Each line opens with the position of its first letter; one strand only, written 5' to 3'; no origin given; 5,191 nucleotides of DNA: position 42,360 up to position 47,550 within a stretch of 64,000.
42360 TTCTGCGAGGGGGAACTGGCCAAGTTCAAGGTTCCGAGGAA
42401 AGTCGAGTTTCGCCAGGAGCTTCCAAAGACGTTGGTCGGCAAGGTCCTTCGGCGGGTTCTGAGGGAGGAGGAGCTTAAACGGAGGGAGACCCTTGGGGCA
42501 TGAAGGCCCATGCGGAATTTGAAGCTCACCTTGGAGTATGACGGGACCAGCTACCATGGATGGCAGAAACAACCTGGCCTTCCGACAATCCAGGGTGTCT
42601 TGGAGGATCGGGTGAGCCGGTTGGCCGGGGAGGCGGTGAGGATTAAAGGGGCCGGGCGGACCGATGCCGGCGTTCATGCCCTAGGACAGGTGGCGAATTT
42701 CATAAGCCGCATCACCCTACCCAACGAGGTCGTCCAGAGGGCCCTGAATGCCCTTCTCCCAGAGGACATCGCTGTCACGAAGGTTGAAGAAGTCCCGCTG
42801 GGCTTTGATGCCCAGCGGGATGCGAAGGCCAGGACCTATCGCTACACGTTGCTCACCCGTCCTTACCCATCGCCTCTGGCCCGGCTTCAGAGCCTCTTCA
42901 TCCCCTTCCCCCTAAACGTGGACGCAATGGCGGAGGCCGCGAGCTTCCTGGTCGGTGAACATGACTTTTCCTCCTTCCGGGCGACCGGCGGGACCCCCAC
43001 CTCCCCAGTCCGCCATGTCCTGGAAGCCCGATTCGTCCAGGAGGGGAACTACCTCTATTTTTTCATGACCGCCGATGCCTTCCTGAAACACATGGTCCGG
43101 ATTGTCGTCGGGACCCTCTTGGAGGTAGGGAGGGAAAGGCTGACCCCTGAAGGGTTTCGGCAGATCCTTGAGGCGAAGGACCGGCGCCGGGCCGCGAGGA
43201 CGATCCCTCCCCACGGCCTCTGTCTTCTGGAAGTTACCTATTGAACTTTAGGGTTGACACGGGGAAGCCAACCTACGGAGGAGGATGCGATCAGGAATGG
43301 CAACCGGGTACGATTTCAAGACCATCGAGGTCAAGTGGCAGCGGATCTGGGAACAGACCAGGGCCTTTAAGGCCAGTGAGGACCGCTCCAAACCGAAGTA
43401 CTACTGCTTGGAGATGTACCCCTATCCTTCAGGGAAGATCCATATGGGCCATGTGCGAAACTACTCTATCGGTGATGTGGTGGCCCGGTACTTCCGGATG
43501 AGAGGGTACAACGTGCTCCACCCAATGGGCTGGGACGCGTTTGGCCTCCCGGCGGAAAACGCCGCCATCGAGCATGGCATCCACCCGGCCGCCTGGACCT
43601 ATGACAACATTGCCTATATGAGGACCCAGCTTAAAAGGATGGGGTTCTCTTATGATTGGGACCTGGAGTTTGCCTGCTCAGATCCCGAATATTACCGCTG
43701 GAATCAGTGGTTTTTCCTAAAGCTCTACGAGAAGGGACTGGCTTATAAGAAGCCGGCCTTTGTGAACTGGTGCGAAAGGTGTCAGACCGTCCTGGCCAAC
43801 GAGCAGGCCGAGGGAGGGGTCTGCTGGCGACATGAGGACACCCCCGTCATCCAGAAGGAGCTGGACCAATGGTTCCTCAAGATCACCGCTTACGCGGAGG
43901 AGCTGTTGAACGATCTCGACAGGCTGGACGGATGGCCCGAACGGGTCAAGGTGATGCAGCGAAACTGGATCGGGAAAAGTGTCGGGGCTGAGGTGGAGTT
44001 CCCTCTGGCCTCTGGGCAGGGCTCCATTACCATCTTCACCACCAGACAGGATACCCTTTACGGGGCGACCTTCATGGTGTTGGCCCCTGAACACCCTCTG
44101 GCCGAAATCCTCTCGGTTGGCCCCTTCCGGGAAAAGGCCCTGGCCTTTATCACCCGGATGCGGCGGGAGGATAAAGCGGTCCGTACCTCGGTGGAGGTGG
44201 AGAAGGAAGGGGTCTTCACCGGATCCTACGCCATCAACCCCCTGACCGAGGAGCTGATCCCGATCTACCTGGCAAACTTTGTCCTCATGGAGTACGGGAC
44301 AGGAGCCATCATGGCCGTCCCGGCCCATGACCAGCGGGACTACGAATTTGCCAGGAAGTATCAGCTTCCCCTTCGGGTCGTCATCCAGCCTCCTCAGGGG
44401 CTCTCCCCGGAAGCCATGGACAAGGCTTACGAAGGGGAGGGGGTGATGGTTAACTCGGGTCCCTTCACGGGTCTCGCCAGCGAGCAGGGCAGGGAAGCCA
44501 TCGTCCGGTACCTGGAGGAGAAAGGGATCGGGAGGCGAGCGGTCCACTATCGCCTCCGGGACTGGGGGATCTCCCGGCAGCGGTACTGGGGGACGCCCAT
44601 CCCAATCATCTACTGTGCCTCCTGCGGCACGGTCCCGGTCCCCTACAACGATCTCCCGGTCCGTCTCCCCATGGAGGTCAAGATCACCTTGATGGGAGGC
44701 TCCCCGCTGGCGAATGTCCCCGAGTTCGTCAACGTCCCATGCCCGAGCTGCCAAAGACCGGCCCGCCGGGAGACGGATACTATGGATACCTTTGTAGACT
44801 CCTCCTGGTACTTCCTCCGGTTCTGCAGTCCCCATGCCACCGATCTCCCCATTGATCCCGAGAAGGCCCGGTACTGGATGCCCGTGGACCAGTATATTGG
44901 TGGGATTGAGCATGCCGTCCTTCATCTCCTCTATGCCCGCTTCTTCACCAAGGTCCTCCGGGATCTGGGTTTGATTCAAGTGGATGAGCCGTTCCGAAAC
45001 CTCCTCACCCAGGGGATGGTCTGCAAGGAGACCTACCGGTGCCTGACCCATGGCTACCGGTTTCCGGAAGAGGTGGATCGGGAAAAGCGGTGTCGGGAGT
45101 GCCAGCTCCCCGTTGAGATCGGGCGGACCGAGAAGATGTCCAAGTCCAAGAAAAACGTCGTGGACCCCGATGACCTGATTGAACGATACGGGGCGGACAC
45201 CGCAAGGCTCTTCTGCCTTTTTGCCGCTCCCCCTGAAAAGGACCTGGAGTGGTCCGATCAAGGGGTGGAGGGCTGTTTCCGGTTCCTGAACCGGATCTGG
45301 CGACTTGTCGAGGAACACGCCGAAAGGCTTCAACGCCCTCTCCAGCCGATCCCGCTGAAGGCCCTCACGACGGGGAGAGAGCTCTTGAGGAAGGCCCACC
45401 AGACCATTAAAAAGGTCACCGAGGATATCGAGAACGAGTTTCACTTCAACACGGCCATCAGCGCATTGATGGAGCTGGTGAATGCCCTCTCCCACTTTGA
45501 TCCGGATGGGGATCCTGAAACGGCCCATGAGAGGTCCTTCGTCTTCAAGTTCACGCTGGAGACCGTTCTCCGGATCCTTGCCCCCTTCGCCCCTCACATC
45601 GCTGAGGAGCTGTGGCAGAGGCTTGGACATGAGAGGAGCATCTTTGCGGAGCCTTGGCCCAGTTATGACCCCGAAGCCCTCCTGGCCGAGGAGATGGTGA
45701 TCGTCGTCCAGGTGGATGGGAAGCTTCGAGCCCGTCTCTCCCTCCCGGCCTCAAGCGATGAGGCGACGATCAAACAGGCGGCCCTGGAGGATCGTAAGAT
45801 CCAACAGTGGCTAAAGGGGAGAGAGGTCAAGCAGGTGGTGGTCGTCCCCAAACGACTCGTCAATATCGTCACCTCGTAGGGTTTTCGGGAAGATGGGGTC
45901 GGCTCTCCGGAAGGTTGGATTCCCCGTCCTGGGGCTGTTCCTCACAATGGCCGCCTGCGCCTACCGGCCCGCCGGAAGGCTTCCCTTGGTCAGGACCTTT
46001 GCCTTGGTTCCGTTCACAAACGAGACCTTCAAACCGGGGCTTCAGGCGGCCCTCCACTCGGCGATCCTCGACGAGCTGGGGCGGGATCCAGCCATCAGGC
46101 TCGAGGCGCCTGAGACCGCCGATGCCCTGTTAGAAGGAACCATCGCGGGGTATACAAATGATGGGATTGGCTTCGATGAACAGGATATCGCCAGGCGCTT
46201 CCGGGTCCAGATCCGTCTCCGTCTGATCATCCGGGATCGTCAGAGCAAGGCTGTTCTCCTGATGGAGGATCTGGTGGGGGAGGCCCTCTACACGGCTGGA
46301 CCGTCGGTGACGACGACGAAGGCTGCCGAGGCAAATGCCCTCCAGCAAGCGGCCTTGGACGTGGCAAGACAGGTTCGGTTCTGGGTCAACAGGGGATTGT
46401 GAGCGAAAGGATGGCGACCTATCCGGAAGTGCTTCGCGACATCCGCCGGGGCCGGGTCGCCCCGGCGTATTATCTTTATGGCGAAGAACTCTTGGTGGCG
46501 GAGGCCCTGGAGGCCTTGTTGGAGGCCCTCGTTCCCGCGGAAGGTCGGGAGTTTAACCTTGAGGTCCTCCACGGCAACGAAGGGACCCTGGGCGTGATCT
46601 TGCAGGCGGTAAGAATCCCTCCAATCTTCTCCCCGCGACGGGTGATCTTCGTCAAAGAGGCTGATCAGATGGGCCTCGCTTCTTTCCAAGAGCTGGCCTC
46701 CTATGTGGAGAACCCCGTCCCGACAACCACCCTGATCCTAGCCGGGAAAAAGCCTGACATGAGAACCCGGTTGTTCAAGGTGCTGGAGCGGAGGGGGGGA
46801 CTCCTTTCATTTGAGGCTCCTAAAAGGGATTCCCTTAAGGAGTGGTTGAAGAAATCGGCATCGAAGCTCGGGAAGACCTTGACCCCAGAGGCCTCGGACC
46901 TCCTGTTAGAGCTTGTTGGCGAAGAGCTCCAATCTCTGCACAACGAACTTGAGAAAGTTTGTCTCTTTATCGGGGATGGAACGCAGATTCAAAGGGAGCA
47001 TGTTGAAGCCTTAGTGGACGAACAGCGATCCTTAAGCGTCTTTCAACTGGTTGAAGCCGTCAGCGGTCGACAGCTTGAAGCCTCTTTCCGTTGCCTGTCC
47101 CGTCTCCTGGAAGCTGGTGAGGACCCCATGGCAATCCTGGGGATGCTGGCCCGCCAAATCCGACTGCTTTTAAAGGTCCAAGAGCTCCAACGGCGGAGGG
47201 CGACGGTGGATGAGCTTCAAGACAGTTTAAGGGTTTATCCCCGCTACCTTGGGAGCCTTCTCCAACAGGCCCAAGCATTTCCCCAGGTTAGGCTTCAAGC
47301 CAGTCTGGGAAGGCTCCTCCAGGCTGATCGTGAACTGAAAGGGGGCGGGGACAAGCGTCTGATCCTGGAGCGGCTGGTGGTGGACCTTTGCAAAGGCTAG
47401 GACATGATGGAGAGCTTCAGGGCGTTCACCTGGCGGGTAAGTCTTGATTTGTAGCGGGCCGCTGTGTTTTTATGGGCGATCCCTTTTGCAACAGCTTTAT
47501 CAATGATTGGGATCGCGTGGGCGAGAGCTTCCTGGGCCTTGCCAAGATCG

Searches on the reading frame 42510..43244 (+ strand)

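Call 11: search_protein_families(library=pfam, proteins=[window:42510-43244:+], max_evalue=0.00001)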
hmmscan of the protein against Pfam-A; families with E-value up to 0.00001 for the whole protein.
window:42510-43244:+ (244 aa): 1 family
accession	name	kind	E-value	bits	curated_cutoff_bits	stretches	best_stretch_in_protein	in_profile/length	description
PF01416.25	PseudoU_synth_1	-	4e-47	159.6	23.3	2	143-244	1-107/108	tRNA pseudouridine synthase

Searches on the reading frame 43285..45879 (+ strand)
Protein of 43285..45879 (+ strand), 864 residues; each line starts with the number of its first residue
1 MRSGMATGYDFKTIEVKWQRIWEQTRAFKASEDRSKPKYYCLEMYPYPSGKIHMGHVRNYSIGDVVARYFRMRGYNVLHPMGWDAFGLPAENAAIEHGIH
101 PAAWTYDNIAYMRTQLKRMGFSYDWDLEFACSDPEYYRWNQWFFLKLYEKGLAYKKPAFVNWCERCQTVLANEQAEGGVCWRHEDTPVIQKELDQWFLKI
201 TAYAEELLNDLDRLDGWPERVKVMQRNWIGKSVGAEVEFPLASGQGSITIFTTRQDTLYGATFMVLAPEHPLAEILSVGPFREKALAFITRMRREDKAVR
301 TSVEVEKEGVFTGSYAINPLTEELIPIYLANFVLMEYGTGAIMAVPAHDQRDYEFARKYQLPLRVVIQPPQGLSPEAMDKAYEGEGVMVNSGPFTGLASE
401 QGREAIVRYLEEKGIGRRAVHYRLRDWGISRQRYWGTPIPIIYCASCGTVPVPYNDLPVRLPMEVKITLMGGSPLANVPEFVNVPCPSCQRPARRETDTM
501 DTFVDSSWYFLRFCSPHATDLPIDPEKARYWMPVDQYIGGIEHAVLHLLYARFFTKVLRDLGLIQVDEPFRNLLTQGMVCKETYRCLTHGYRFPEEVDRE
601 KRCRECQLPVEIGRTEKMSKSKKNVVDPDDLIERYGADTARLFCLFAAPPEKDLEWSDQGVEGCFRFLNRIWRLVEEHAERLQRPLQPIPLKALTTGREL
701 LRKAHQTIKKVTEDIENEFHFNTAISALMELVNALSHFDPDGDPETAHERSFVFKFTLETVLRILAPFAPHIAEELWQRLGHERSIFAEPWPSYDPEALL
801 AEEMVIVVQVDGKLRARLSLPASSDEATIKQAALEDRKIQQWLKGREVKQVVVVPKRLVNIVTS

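Call 11: search_protein_families(library=pfam, proteins=[window:43285-45879:+], max_evalue=0.00001)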
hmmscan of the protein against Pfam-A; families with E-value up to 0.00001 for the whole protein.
window:43285-45879:+ (864 aa): 5 families
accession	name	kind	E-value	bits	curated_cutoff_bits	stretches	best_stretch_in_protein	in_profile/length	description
PF13603.12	tRNA-synt_1_2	-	1.9e-70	236.5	25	1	226-411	1-185/185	Leucyl-tRNA synthetase, editing domain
PF00133.28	tRNA-synt_1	-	1.2e-49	169.7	22.7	3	18-229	2-225/414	tRNA synthetases class I (I, L, M and V)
PF09334.17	tRNA-synt_1g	-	2.1e-31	109.5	20.1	1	45-177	7-137/391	tRNA synthetases class I (M)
PF08264.19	Anticodon_1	-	9.8e-30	103.8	25.1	1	698-826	2-144/148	Anticodon-binding domain of tRNA ligase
PF01406.26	tRNA-synt_1e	-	1.6e-06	28.1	27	0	50-77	21-48/301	tRNA synthetases class I (C) catalytic domain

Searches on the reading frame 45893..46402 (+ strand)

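Call 12: search_protein_families(library=pfam, proteins=[window:45893-46402:+], max_evalue=0.00001)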
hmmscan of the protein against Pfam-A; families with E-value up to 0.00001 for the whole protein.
window:45893-46402:+ (169 aa): 1 family
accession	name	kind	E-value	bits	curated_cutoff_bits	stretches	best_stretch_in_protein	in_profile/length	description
PF04390.17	LptE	-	3.5e-14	53.9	23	1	34-161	2-114/118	Lipopolysaccharide-assembly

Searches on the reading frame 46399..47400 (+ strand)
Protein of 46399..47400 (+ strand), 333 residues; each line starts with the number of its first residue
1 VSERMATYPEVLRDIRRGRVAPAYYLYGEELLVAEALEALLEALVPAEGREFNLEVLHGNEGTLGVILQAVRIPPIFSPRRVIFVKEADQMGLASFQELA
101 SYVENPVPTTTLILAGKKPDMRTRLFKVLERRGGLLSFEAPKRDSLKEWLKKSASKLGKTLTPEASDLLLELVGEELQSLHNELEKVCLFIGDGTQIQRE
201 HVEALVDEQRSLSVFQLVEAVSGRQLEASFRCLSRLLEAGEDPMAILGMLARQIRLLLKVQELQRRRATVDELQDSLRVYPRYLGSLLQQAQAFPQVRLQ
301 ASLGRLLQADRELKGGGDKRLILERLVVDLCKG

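Call 12: search_protein_families(library=pfam, proteins=[window:46399-47400:+], max_evalue=0.00001)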
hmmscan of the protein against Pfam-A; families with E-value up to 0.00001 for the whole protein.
window:46399-47400:+ (333 aa): 2 families
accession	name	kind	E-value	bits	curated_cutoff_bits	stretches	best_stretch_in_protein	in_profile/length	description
PF21694.2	DNA_pol3_delta_C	-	1e-23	84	27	1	213-329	3-120/121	DNA polymerase III delta subunit, C-terminal domain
PF06144.19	DNA_pol3_delta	-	8.9e-14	52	21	1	24-136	1-121/124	DNA polymerase III, delta subunit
